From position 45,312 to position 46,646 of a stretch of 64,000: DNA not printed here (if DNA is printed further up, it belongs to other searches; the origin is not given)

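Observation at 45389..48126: Self-contained two-gene operon: degenerate tubulin/FtsZ-superfamily protein plus 515-aa unknown partner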

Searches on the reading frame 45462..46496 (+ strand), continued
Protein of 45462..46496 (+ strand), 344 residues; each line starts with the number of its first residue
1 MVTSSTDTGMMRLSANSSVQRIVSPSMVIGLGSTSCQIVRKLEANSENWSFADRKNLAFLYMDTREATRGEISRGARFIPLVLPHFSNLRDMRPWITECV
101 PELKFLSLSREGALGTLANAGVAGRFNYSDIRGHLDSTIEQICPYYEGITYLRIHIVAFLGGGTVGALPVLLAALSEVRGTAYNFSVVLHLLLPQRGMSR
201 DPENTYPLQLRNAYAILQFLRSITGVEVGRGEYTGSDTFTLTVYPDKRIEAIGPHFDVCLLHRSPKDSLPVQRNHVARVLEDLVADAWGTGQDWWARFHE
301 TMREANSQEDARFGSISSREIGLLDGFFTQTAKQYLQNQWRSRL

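Call 59: find_homologous_proteins(query=A4, max_evalue=10)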
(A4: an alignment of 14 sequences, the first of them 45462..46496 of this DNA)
Query A4 (14 sequences) (344 aa, profile of the alignment): 108 proteins with E <= 10 among 8000 candidates.
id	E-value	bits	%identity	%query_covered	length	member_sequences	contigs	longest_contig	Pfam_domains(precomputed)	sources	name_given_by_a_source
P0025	1.5e-181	621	80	100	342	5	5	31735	-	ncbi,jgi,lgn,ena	-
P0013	6.3e-181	619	82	100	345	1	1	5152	PF13809.13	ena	-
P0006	1.3e-180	618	84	100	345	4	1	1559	PF13809.13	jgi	-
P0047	2.4e-180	617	72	96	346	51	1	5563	PF13809.13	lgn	-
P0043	2.9e-180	617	72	99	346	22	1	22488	PF13809.13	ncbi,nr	ncbi:MAG: tubulin-like doman-containing protein [Dehalococcoidia bacterium]|nr:tubulin-like doman-co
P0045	5.4e-180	616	72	99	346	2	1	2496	PF13809.13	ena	-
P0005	3.0e-179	613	84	99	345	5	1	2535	PF13809.13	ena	-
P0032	5.1e-179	613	77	100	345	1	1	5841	-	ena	-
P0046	9.6e-179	612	72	99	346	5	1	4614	PF13809.13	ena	-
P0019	1.7e-178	611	82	100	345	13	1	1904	PF13809.13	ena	-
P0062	2.0e-178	611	70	99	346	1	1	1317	PF13809.13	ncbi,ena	-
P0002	2.1e-178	611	86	100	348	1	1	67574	PF13809.13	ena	-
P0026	2.3e-178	611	79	100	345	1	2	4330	-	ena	-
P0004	3.0e-178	610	84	100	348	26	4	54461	PF13809.13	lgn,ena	-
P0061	3.4e-178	610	70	99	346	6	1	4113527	-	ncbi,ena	-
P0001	5.3e-178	609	89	100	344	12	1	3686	PF13809.13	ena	-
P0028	8.3e-178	609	79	98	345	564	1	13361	PF13809.13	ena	-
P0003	8.8e-178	609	85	100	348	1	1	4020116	PF13809.13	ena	-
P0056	2.6e-177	607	71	99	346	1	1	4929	PF13809.13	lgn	-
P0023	3.3e-177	607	81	100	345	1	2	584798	PF13809.13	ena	-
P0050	5.5e-177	606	72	99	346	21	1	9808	PF13809.13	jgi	-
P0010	7.4e-177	606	84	100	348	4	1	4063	PF13809.13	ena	-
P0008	8.6e-177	605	84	100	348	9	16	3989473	PF13809.13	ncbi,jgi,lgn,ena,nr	ncbi:MAG: hypothetical protein F4X66_03195 [Chloroflexi bacterium]|nr:hypothetical protein [Chlorofl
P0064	1.0e-176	605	70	99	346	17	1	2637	PF13809.13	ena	-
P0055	1.5e-176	605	71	99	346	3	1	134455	PF13809.13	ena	-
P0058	2.3e-176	604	71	99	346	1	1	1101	PF13809.13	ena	-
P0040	2.9e-176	604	72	99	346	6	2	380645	PF13809.13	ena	-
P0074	3.0e-176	604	69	100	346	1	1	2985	PF13809.13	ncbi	-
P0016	4.3e-176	603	83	100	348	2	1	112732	PF13809.13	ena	-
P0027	4.7e-176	603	79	100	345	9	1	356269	PF13809.13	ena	-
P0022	5.7e-176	603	80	99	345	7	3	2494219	PF13809.13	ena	-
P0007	7.5e-176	602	83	100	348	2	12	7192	PF13809.13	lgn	-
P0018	7.7e-176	602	84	97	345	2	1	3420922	PF13809.13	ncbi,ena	-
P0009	8.1e-176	602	83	100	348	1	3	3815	PF13809.13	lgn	-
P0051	1.0e-175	602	72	99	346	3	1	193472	PF13809.13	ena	-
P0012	4.3e-175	600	83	100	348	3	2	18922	PF13809.13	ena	-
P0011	1.1e-174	599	83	99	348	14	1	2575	PF13809.13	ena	-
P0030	1.2e-174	598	79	96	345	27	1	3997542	PF13809.13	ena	-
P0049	2.1e-174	598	71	100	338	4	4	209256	PF13809.13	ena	-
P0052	2.1e-174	598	71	99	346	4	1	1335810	PF13809.13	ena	-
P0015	2.2e-174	597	82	99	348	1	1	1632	PF13809.13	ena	-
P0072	2.4e-174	597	68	99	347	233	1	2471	PF13809.13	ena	-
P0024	3.5e-174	597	80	100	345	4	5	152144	PF13809.13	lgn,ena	-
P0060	7.1e-174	596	70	99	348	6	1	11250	PF13809.13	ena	-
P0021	8.7e-174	596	80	100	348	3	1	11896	PF13809.13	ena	-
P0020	2.9e-173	594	80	100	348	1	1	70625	PF13809.13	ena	-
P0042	4.0e-173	593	72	100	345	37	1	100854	PF13809.13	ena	-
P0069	4.9e-173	593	70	96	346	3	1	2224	PF13809.13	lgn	-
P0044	8.5e-173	592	76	94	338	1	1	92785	PF13809.13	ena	-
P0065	1.9e-172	591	70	99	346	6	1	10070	PF13809.13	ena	-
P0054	4.5e-172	590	73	94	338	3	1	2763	PF13809.13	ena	-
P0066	5.4e-172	590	70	98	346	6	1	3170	PF13809.13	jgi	-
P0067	1.4e-171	588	71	94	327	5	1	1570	PF13809.13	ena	-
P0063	2.0e-171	588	71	99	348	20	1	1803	PF13809.13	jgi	-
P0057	2.5e-171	587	74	94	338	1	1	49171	PF13809.13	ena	-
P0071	2.9e-171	587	69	97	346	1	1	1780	PF13809.13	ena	-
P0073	5.1e-171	586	69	99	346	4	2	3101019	PF13809.13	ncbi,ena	-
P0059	7.0e-171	586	70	100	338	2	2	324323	PF13809.13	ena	-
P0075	3.5e-169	580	69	97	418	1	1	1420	PF13809.13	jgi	-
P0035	4.8e-169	580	77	100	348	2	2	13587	PF13809.13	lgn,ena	-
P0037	2.5e-167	574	77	99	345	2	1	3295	PF13809.13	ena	-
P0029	8.5e-165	566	82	94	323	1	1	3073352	PF13809.13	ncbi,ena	-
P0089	2.6e-119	416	67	74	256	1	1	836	PF13809.13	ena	-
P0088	4.9e-97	343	83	67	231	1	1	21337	PF13809.13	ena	-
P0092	2.5e-96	341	67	71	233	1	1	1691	PF13809.13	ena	-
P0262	4.4e-92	327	77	52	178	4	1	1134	PF13809.13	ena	-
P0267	6.9e-9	53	27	51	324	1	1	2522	PF13809.13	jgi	-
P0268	5.2e-7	47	24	53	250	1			PF13809.13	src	-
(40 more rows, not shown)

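Call 65: search_protein_families(library=phrogs, proteins=[window:45462-46496:+], max_evalue=0.01)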
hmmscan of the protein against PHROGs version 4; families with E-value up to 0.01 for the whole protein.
window:45462-46496:+ (344 aa): 0 families

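Call 70: search_dna_similar(query=window:45462-46496:+, collection=plasmids, mode=protein, max_evalue=0.001, max_rows=15)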
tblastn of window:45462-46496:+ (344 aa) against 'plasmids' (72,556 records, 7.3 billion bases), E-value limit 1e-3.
No match.

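Call 72: search_dna_similar(query=window:45462-46496:+, collection=phages, mode=protein, max_evalue=0.001, max_rows=10)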
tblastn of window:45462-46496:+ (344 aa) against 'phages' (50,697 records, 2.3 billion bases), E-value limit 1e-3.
No match.

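Call 78: find_related_loci(query=A4, collection=viral_contigs, flank=10000)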
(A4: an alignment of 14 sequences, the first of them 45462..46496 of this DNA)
Query A4 (344 aa) in viral_contigs; peptide patterns used: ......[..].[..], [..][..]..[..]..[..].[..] (x = any residue, [..] = any of these).
150 stretches matched a pattern, but none encodes a relative of the query by tblastn (E <= 1e-3).

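Call 90: fold_search(model_id=the predicted structure, library=viral)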
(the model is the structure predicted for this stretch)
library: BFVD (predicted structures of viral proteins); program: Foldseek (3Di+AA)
matches with E <= 10: 379; with E <= 0.001: 4
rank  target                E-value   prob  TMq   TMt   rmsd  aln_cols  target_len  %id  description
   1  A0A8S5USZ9            7.0e-05  1.00  0.41  0.41   5.2       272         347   12  Tubulin [Myoviridae sp. ctijX18]
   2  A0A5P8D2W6            3.9e-04  1.00  0.45  0.48   7.2       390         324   10  (no name in the UniProt tables at hand)
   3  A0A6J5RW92            4.5e-04  1.00  0.42  0.33   5.1       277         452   13  FtsZ Cell division GTPase [uncultured Caudovirales phage]
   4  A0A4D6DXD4            8.3e-04  1.00  0.37  0.40   6.3       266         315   14  Putative tubulin-like protein [Edwardsiella phage pEt-SU]
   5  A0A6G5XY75            1.1e-03  1.00  0.32  0.32   6.6       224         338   10  (no name in the UniProt tables at hand)
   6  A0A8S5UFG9            2.6e-03  1.00  0.39  0.35   5.0       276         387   12  Cell division protein [Myoviridae sp. ctcyQ27]
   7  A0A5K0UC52            2.6e-03  0.91  0.33  0.32  23.2       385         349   12  Uncharacterized protein [Yasminevirus sp. GU-2018]
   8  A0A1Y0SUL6            3.9e-03  1.00  0.30  0.30   7.7       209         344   15  PhuZ [Pseudomonas phage Noxifer]
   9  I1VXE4                5.4e-03  0.97  0.37  0.39   9.9       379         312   10  (no name in the UniProt tables at hand)
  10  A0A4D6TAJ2            1.0e-02  0.63  0.25  0.29  19.8       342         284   12  Lysin B [Gordonia phage Reyja]
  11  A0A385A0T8            1.3e-02  0.99  0.32  0.33   5.3       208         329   16  (no name in the UniProt tables at hand)
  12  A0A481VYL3            5.7e-02  0.13  0.18  0.15  21.5       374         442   13  (no name in the UniProt tables at hand)
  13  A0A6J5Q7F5            6.7e-02  0.51  0.25  0.32  10.2       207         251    7  FabG Dehydrogenases with different specificities (Related to short-chain alcohol dehydrogenases) [uncultured Caudovirales phage]
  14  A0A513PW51            7.1e-02  0.96  0.29  0.31   6.0       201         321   12  Uncharacterized protein [Vibrio phage 2 TSL-2019]
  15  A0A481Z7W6            8.3e-02  0.51  0.22  0.24  10.4       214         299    9  Double-stranded RNA binding motif-containing protein [Pithovirus LCPAC304]
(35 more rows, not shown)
